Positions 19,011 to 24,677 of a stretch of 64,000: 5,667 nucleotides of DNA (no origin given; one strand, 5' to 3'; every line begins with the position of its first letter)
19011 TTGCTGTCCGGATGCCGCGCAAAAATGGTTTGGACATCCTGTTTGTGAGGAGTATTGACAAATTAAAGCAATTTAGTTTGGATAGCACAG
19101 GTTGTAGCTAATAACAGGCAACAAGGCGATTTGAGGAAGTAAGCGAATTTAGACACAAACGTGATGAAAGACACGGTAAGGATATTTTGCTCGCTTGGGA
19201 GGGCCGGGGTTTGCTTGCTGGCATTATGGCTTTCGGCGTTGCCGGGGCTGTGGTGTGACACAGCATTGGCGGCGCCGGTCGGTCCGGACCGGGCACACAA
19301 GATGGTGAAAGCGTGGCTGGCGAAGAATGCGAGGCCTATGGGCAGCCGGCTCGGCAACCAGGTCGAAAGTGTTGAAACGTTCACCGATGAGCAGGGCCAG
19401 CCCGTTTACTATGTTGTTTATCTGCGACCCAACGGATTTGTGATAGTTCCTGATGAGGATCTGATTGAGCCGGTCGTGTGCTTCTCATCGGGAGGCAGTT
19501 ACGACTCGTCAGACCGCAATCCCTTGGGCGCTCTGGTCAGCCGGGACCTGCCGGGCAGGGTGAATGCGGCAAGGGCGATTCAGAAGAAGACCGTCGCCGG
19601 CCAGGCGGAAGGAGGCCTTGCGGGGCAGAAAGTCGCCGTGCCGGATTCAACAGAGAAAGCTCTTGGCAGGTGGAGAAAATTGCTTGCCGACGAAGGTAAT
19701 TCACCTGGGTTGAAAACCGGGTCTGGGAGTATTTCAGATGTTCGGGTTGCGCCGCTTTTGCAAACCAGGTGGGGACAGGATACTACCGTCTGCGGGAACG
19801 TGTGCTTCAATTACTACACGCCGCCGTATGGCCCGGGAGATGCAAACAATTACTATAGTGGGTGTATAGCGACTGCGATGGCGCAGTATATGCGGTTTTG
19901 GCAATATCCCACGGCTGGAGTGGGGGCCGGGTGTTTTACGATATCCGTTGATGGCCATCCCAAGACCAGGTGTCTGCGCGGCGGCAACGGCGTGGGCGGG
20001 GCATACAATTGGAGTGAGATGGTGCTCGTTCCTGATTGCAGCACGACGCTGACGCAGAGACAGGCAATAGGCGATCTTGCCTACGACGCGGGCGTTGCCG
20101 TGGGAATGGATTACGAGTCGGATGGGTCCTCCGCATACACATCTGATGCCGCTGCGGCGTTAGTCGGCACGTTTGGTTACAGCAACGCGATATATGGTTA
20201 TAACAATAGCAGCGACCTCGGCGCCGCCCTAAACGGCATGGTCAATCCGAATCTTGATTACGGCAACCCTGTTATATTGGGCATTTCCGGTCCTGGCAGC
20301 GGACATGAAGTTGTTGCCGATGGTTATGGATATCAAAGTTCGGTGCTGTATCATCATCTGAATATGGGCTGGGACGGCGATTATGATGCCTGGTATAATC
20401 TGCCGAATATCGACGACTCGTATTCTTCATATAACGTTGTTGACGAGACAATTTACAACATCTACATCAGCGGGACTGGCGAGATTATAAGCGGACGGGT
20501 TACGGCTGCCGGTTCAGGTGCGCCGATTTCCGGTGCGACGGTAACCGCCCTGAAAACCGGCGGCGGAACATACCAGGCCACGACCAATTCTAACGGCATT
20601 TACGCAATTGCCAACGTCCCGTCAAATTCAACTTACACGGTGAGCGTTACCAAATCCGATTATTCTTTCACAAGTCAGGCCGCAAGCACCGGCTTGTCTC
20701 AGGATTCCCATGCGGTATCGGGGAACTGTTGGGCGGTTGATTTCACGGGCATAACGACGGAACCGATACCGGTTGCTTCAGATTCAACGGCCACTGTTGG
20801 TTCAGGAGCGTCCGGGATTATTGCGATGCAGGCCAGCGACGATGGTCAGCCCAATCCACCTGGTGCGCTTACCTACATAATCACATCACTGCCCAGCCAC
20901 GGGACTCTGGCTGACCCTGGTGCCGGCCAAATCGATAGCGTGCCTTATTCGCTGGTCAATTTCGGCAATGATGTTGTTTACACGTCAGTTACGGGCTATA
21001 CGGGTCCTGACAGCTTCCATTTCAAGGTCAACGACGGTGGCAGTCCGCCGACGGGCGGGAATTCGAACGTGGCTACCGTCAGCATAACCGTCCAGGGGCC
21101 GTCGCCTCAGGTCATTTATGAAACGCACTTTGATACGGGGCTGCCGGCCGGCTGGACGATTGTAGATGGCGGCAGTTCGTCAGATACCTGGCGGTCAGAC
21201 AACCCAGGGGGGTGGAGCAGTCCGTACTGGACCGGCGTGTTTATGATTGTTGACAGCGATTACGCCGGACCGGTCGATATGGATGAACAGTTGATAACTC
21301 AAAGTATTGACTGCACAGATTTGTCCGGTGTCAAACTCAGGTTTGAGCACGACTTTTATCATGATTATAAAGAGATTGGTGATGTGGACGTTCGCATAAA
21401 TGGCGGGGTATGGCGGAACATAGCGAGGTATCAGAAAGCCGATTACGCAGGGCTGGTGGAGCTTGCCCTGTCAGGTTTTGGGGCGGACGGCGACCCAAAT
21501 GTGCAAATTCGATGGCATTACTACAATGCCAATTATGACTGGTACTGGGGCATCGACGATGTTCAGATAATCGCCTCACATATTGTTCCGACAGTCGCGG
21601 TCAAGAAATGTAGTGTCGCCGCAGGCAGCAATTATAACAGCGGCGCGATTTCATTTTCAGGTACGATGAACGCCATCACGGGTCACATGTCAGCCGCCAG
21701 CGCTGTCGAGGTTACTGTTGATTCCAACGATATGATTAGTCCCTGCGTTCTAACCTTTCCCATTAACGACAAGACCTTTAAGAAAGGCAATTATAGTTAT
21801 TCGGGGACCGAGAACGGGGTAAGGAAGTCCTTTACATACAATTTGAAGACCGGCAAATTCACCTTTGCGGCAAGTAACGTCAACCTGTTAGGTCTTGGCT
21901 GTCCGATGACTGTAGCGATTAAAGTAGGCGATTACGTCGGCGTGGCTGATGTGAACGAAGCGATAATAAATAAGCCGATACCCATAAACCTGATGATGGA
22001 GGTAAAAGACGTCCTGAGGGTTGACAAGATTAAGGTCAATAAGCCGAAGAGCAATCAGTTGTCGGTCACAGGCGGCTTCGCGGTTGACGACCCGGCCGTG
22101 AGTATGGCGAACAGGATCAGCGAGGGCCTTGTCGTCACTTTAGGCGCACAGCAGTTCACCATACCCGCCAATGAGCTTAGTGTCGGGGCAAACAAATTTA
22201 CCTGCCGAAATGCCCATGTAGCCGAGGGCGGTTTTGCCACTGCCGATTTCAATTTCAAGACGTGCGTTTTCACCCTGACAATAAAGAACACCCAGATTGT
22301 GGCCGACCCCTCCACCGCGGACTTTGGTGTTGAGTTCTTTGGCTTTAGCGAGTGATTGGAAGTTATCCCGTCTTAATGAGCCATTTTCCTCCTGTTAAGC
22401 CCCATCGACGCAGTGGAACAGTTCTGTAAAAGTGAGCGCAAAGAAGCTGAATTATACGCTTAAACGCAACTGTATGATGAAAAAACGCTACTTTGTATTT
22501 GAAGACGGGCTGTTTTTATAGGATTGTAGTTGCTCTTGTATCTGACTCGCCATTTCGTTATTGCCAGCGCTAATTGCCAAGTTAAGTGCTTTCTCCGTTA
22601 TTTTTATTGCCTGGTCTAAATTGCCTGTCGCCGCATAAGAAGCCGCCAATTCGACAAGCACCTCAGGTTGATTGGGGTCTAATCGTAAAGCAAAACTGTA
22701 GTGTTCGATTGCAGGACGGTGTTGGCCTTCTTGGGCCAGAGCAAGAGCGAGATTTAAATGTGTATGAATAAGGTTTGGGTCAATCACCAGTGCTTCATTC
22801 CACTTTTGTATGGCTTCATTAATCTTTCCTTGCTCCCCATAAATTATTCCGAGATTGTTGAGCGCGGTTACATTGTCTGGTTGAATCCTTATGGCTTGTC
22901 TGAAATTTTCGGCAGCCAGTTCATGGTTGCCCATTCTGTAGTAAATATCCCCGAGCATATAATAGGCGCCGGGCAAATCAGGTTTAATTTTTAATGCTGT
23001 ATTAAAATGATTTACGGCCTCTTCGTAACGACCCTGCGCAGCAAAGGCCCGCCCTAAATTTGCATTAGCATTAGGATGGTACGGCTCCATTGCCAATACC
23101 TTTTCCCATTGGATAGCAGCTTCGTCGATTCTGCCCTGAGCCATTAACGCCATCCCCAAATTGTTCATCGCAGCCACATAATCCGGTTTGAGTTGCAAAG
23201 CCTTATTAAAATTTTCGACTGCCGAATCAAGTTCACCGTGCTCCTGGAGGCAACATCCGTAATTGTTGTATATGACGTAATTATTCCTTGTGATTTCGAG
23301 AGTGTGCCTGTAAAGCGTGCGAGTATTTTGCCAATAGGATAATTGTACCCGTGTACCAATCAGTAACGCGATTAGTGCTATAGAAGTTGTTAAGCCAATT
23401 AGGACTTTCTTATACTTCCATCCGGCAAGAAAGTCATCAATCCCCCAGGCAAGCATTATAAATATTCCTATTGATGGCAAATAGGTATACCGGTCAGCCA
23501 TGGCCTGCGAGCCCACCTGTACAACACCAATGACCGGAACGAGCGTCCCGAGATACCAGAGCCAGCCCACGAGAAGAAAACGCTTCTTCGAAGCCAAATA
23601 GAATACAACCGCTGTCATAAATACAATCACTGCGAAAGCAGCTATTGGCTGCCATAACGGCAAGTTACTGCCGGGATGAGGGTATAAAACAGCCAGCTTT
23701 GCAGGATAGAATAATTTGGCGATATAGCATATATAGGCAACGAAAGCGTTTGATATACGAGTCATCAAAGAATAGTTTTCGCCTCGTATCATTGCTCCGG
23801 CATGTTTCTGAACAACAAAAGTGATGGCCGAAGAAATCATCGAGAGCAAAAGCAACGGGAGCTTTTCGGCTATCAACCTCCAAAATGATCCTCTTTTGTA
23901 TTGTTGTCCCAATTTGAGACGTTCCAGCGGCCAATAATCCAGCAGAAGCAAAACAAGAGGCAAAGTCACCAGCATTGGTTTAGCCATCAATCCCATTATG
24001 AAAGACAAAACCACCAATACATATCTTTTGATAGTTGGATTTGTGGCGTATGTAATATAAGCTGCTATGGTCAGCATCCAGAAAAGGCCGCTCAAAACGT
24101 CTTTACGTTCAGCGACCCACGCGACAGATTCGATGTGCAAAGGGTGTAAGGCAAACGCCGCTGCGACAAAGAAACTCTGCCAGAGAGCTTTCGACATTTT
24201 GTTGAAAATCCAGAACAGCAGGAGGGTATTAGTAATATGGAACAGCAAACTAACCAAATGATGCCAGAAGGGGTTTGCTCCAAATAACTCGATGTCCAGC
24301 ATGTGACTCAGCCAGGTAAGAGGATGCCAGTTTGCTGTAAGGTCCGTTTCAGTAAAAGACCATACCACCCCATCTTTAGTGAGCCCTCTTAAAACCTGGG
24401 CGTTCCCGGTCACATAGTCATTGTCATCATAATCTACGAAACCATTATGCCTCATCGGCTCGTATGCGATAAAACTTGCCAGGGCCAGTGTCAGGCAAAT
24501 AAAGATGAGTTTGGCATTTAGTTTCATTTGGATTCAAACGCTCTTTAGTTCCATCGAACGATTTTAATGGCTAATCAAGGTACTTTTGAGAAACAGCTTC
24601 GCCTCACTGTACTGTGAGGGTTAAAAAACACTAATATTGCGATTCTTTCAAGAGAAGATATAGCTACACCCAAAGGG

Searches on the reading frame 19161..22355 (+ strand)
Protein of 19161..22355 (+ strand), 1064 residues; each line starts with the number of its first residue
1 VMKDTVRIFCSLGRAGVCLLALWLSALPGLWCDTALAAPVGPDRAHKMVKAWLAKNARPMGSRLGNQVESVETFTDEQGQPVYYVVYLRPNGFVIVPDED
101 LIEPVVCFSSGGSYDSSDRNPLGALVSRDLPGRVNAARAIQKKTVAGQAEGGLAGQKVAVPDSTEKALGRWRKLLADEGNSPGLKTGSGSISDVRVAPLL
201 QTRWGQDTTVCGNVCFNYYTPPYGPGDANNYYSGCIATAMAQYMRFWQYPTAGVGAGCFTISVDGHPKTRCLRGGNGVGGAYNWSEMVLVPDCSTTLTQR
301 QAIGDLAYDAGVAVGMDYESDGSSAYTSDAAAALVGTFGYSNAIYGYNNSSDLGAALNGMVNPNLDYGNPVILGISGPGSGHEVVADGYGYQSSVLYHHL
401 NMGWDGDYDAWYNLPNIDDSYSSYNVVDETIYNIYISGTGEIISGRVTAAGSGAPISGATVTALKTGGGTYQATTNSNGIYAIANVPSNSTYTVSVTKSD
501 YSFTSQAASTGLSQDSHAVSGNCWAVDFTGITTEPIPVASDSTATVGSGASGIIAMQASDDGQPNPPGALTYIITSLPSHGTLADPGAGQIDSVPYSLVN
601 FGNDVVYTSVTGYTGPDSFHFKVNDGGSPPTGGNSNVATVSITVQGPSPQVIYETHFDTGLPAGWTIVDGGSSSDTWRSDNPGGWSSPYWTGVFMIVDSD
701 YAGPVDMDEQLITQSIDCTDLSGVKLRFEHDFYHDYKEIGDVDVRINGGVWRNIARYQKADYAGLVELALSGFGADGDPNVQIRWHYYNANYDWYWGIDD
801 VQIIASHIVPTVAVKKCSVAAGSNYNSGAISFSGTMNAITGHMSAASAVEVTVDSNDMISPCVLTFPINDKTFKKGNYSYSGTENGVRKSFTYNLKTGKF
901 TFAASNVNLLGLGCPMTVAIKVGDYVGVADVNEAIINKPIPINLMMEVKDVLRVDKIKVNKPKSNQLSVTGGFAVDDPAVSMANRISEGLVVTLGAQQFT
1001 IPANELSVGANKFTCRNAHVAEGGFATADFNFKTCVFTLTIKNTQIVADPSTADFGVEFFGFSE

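Call 78: search_protein_families(library=pfam, proteins=[window:19161-22355:+], max_evalue=0.00001)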
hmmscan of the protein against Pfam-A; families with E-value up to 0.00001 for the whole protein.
window:19161-22355:+ (1064 aa): 4 families
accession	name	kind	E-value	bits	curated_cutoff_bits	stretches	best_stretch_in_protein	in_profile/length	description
PF01640.23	Peptidase_C10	-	3.1e-39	135.7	26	1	215-412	6-194/194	Peptidase C10 family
PF13620.12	CarboxypepD_reg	-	4.6e-13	49.7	32.3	1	443-506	2-64/82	Carboxypeptidase regulatory-like domain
PF13734.11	Inhibitor_I69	-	9.4e-11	42.5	25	1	37-118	1-82/98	Spi protease inhibitor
PF13715.12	CarbopepD_reg_2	-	4e-07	30.4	32.2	1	443-503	1-57/88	CarboxypepD_reg-like domain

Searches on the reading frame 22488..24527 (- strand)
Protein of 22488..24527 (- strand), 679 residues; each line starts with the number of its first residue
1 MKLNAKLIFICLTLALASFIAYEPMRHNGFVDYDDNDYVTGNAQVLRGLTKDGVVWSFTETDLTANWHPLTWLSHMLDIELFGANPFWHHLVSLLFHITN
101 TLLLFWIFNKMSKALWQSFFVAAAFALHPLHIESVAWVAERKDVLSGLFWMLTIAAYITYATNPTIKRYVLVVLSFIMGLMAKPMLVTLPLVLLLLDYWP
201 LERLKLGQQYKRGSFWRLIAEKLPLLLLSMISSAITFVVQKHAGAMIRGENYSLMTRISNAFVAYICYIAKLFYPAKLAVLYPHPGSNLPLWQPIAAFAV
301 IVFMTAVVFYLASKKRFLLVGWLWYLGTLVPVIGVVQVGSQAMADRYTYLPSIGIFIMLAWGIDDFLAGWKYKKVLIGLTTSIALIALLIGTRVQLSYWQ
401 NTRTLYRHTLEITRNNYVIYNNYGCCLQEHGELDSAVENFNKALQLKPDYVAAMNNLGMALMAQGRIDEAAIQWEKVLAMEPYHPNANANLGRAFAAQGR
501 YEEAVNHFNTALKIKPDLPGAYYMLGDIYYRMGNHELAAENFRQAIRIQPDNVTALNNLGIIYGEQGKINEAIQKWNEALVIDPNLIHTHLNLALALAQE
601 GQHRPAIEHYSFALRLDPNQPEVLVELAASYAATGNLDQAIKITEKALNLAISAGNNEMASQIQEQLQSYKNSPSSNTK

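Call 78: search_protein_families(library=pfam, proteins=[window:22488-24527:-], max_evalue=0.00001)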
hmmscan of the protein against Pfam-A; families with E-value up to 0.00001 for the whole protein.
window:22488-24527:- (679 aa): 23 families
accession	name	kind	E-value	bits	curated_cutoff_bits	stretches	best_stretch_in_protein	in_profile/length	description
PF07719.23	TPR_2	-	1.8e-49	162.2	27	2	521-552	3-34/34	Tetratricopeptide repeat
PF13414.12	TPR_11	-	1.2e-48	162.9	26.8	4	492-533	1-42/42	TPR repeat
PF00515.34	TPR_1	-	7.3e-48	159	27.8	3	521-552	3-34/34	Tetratricopeptide repeat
PF13431.12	TPR_17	-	1e-36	122.5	24.4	1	542-574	2-34/34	Tetratricopeptide repeat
PF13181.12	TPR_8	-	1.1e-35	119.2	25.7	1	521-552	3-34/34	Tetratricopeptide repeat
PF13424.12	TPR_12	-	6.2e-33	113.3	30.1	2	452-515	4-75/77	Tetratricopeptide repeat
PF13432.12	TPR_16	-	9.7e-33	112.7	32.7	2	523-585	1-63/65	Tetratricopeptide repeat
PF14559.12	TPR_19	-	1.1e-29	103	25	4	597-648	1-52/68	Tetratricopeptide repeat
PF13428.12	TPR_14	-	2.8e-24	83.6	23.5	0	486-527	2-43/44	Tetratricopeptide repeat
PF13374.12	TPR_10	-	5.6e-17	61.6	27.5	0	452-480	3-31/42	Tetratricopeptide repeat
PF13174.12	TPR_6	-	7.4e-17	61.2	26.3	0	521-551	2-32/33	Tetratricopeptide repeat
PF13176.12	TPR_7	-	3.4e-16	58.3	27.9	0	489-519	3-33/36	Tetratricopeptide repeat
PF23914.1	TPR_CcmH_CycH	-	4.3e-15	56.3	42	0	417-514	50-150/158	Cytochrome c-type biogenesis protein H TPR domain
PF12895.13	ANAPC3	-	9.8e-14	51.8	27.2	1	464-542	2-79/82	Anaphase-promoting complex, cyclosome, subunit 3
PF13371.12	TPR_9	-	1.5e-13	51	35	0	494-555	4-65/73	Tetratricopeptide repeat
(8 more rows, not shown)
